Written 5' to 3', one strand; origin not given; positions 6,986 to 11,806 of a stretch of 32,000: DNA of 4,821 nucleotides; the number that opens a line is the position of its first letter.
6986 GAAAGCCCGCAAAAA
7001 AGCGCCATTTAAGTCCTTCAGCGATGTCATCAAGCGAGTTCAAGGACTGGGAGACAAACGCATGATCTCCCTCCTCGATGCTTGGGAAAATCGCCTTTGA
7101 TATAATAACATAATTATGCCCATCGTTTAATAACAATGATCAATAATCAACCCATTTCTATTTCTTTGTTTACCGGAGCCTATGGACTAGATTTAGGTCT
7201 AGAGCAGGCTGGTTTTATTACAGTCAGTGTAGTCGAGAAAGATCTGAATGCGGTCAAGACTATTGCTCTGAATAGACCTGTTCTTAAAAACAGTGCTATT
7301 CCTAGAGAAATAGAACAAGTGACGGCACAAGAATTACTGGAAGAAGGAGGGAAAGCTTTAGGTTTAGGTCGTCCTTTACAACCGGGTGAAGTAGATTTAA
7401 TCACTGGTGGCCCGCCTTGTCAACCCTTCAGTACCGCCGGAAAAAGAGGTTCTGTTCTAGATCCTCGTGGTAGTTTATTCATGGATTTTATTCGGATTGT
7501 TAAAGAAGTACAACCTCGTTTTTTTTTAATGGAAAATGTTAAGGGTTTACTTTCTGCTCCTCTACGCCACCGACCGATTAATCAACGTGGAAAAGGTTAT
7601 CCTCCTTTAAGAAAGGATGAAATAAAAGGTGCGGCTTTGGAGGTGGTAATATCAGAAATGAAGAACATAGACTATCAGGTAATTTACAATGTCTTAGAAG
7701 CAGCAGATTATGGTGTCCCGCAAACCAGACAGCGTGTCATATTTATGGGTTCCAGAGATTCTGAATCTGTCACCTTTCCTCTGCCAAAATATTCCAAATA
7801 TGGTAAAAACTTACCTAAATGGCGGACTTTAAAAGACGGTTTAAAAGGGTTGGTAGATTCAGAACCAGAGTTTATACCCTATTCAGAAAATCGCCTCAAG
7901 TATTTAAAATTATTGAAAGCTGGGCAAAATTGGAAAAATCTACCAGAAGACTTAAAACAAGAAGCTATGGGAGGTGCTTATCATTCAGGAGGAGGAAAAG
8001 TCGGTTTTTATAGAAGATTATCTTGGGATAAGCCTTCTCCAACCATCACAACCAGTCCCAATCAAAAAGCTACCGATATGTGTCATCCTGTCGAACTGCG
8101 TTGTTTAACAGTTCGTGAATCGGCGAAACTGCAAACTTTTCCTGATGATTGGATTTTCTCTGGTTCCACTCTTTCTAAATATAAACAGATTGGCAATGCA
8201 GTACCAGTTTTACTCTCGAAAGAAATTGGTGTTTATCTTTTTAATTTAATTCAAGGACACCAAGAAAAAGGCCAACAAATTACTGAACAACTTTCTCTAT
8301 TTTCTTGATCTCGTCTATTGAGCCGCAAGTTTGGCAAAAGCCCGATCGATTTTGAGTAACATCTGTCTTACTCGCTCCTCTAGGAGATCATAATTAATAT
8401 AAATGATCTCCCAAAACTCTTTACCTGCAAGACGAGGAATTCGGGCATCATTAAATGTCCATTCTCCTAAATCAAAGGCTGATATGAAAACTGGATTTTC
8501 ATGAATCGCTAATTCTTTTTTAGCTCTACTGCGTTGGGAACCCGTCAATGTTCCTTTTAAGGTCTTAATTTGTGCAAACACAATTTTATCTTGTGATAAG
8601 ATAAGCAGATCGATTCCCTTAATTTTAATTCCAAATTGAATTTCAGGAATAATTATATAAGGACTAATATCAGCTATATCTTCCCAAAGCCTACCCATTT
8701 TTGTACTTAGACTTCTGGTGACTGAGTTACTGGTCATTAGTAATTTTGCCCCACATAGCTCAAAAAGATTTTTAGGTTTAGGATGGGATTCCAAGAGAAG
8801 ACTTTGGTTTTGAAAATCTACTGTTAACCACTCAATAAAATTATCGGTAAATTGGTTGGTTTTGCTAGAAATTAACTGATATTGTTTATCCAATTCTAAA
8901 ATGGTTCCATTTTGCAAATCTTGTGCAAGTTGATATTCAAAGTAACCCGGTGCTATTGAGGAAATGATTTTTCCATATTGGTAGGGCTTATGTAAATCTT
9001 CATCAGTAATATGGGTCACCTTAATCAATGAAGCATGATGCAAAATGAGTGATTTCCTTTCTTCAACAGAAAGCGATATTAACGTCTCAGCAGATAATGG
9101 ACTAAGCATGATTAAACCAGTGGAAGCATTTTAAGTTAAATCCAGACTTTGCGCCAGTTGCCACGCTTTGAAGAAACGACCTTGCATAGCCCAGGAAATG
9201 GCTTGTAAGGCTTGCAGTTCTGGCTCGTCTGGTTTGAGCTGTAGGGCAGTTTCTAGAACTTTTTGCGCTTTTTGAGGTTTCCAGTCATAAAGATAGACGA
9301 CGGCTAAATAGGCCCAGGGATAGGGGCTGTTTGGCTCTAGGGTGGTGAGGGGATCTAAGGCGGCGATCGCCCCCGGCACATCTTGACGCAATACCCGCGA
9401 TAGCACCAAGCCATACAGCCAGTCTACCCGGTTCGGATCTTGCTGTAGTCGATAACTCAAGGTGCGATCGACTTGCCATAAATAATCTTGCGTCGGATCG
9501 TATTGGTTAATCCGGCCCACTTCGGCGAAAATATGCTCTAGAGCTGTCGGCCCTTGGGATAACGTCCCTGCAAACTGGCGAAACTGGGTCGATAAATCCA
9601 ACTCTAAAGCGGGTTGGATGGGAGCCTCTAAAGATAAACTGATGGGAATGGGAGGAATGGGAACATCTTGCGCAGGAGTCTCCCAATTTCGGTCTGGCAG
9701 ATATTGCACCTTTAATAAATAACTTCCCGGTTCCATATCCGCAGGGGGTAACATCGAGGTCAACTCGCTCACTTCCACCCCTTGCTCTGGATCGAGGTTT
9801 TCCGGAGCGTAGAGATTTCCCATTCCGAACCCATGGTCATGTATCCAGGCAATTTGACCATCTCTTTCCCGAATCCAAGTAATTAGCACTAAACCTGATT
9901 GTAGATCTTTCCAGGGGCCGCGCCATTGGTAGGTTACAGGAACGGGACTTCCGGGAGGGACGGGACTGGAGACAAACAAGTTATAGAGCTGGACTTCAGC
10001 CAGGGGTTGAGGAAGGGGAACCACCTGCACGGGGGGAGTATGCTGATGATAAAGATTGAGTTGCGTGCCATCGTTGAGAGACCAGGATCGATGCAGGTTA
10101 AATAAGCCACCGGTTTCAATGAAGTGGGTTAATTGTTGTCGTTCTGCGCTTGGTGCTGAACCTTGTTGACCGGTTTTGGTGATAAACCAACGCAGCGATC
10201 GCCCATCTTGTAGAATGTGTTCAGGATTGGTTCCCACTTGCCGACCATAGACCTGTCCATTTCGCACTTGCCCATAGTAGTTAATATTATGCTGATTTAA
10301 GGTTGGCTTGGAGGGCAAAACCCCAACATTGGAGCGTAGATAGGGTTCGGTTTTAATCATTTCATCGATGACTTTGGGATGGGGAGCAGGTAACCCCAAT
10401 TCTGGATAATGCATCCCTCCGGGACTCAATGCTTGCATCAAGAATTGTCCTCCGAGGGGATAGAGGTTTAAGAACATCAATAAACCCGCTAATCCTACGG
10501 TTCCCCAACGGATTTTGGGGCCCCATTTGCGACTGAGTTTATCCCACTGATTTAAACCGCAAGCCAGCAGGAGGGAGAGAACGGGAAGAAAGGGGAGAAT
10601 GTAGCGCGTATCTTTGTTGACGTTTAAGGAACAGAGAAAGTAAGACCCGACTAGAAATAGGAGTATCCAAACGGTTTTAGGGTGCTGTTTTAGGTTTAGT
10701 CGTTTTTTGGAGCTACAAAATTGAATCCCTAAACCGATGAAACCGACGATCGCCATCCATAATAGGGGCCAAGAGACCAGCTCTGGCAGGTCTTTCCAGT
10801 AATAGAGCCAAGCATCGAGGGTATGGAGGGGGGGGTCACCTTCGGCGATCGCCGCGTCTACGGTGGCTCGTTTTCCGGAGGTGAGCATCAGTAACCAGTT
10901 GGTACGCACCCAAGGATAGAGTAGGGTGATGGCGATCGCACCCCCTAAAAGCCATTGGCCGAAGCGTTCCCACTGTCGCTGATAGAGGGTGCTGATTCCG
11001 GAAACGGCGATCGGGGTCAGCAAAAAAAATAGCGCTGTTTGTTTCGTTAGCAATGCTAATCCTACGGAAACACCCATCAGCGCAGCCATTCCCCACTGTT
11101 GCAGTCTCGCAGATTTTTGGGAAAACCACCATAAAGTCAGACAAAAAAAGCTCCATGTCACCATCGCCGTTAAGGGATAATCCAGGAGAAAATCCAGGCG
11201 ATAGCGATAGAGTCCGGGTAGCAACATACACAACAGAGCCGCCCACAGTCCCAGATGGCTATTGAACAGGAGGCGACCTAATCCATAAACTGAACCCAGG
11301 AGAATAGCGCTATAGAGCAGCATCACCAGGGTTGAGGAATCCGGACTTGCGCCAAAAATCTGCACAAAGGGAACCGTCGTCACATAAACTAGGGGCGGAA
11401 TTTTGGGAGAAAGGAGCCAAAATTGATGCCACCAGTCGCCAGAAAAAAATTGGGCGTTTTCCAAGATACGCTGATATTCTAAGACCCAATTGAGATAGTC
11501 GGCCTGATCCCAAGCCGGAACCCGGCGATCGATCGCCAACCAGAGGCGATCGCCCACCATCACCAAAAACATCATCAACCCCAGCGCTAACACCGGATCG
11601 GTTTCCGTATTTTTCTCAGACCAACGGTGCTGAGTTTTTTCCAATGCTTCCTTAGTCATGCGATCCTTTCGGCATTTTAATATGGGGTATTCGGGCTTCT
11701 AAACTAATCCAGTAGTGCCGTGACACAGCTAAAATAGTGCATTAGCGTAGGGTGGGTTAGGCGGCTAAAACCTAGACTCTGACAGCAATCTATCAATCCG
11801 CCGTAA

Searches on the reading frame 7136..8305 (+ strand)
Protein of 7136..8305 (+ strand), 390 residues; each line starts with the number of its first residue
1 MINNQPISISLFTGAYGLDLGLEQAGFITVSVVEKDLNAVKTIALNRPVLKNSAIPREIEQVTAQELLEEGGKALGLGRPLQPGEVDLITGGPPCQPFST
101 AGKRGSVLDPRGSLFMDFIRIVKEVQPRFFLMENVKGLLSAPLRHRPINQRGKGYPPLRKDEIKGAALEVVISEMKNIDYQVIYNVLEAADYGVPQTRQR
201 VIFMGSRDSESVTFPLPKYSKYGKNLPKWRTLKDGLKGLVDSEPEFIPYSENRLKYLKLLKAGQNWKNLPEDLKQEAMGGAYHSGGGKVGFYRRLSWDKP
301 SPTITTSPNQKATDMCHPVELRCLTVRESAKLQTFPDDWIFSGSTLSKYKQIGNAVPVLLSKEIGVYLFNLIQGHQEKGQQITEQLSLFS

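Call 95: search_protein_families(library=pfam, proteins=[window:7136-8305:+], max_evalue=0.00001)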
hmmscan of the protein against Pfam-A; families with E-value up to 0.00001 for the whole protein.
window:7136-8305:+ (390 aa): 1 family
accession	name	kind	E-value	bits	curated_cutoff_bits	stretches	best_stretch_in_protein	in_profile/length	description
PF00145.23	DNA_methylase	-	2.8e-67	227.9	22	1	9-365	4-319/324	C-5 cytosine-specific DNA methylase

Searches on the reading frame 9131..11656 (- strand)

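Call 95: search_protein_families(library=pfam, proteins=[window:9131-11656:-], max_evalue=0.00001)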
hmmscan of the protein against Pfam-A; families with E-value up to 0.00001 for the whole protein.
window:9131-11656:- (841 aa): 2 families
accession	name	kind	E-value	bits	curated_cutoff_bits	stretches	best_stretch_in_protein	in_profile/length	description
PF13231.12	PMT_2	-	2.3e-11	44.6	26.1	1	87-250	3-158/160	Dolichyl-phosphate-mannose-protein mannosyltransferase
PF02366.24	PMT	-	9.1e-10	38.9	22.7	1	110-236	88-212/245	Dolichyl-phosphate-mannose-protein mannosyltransferase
